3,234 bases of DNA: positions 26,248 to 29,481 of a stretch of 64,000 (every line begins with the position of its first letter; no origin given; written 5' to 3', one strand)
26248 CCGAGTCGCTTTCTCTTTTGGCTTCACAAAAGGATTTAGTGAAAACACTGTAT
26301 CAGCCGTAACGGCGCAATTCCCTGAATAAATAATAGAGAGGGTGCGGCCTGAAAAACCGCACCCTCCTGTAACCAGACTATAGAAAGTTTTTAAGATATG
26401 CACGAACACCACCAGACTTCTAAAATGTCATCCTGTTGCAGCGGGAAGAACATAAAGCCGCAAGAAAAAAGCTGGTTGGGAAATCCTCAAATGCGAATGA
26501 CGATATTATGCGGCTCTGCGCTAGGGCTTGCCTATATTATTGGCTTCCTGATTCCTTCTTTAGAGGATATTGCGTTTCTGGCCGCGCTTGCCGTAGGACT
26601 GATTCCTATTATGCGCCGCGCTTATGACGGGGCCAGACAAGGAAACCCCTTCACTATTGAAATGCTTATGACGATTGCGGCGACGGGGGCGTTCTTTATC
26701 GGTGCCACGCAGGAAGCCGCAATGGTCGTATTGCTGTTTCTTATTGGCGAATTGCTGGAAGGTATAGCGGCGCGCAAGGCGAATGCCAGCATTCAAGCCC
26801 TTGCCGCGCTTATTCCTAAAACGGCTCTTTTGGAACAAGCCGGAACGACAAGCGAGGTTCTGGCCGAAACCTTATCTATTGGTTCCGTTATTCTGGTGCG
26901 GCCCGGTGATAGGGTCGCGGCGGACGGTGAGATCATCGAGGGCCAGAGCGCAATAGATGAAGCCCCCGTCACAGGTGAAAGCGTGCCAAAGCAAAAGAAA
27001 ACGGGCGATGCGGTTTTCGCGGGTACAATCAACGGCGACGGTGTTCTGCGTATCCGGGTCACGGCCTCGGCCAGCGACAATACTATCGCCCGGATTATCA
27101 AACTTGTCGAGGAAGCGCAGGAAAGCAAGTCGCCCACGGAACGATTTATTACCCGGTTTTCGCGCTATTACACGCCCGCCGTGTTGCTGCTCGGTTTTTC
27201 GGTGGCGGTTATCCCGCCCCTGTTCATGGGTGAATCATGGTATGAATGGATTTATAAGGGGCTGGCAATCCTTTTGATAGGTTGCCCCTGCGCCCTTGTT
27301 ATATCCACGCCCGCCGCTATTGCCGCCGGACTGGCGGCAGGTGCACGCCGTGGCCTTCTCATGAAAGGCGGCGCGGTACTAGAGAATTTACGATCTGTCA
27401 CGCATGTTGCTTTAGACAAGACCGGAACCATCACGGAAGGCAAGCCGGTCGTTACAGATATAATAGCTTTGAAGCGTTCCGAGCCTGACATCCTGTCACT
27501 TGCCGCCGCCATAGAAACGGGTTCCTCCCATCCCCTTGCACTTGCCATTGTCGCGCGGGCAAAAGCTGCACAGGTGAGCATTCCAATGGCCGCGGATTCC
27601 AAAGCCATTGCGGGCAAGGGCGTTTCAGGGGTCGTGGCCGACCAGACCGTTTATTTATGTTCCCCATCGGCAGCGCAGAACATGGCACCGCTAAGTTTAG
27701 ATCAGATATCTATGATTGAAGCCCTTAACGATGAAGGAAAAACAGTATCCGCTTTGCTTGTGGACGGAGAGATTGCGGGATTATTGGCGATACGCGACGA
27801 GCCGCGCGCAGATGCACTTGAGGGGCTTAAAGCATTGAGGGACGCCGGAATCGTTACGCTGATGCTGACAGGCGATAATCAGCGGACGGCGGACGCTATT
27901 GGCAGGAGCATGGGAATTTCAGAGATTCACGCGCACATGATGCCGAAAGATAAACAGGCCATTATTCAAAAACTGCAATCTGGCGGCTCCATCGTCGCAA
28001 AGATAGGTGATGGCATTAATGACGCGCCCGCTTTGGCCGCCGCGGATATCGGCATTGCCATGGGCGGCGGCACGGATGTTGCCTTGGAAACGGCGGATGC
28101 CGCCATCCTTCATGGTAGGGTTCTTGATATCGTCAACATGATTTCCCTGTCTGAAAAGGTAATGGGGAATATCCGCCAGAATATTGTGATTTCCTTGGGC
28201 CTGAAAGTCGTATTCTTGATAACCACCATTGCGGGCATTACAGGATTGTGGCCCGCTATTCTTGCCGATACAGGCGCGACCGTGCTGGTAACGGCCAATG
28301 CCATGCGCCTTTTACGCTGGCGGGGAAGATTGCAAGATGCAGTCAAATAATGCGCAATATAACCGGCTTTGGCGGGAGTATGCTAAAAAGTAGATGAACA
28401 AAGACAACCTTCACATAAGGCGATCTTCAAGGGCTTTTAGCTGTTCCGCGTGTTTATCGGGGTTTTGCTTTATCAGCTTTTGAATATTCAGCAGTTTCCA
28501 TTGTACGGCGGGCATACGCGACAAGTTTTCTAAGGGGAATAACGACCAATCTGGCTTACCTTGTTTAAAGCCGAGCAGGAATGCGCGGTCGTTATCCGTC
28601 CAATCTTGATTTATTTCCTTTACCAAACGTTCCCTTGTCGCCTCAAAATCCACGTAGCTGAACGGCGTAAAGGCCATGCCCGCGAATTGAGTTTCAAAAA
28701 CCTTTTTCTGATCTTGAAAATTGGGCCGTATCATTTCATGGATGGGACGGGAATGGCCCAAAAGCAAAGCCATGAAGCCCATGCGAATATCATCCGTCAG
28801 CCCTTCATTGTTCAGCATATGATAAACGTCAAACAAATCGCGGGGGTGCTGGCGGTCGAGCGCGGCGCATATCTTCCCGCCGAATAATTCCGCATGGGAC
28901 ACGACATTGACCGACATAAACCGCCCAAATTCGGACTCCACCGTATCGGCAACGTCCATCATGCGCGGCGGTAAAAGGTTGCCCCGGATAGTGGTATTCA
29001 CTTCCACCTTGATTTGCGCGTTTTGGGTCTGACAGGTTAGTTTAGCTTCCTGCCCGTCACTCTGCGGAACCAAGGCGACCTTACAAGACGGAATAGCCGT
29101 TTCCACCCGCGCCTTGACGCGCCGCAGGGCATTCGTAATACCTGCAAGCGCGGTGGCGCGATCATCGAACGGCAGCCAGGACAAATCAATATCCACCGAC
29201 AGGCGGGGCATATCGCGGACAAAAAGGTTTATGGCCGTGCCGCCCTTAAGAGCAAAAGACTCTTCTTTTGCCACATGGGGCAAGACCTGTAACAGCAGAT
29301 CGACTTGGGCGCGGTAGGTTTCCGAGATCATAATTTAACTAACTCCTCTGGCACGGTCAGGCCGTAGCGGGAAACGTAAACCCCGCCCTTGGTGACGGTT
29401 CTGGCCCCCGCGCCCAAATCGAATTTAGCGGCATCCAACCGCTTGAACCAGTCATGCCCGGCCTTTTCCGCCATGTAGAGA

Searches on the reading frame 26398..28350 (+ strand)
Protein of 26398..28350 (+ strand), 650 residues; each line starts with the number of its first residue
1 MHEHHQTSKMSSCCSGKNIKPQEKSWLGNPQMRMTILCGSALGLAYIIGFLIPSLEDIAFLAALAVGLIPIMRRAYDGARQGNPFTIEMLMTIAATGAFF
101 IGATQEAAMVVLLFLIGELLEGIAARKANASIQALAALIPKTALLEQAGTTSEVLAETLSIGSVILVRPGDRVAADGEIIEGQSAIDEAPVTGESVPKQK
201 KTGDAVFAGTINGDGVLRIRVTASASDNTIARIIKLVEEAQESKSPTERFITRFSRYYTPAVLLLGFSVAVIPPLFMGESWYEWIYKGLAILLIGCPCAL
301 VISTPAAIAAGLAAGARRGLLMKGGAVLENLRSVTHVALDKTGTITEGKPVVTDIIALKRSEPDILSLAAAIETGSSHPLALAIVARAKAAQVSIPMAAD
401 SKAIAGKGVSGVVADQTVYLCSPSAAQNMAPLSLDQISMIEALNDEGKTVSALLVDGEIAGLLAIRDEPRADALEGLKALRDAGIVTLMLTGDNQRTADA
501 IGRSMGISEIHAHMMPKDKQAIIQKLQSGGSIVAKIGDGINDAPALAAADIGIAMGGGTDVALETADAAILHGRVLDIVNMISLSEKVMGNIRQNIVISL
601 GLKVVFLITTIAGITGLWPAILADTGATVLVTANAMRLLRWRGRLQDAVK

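Call 20: search_protein_families(library=pfam, proteins=[window:26398-28350:+], max_evalue=0.001)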
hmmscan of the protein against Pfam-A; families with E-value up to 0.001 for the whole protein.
window:26398-28350:+ (650 aa): 3 families
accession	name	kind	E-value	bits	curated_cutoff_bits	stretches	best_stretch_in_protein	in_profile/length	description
PF00122.25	E1-E2_ATPase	-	4.5e-53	179.9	28.1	1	138-318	2-181/181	E1-E2 ATPase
PF00702.32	Hydrolase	-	1.5e-31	110.7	26.4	1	336-550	3-191/191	haloacid dehalogenase-like hydrolase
PF08282.18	Hydrolase_3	-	7.6e-05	23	20.9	1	520-570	193-243/255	haloacid dehalogenase-like hydrolase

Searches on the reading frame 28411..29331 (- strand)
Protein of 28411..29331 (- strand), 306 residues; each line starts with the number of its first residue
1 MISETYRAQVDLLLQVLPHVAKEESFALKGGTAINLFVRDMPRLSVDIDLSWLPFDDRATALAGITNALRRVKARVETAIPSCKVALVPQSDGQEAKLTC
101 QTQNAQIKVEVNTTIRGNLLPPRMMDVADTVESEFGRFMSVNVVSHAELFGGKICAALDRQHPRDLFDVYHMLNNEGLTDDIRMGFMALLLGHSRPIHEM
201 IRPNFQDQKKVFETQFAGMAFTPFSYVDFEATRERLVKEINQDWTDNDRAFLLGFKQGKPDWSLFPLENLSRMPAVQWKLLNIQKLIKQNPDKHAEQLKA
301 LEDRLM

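Call 20: search_protein_families(library=pfam, proteins=[window:28411-29331:-], max_evalue=0.001)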
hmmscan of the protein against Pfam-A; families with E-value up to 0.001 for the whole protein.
window:28411-29331:- (306 aa): 1 family
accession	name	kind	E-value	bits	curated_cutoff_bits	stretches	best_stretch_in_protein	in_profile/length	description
PF08843.17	AbiEii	-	1.3e-38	133.7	22.5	1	12-278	2-234/238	Nucleotidyl transferase AbiEii toxin, Type IV TA system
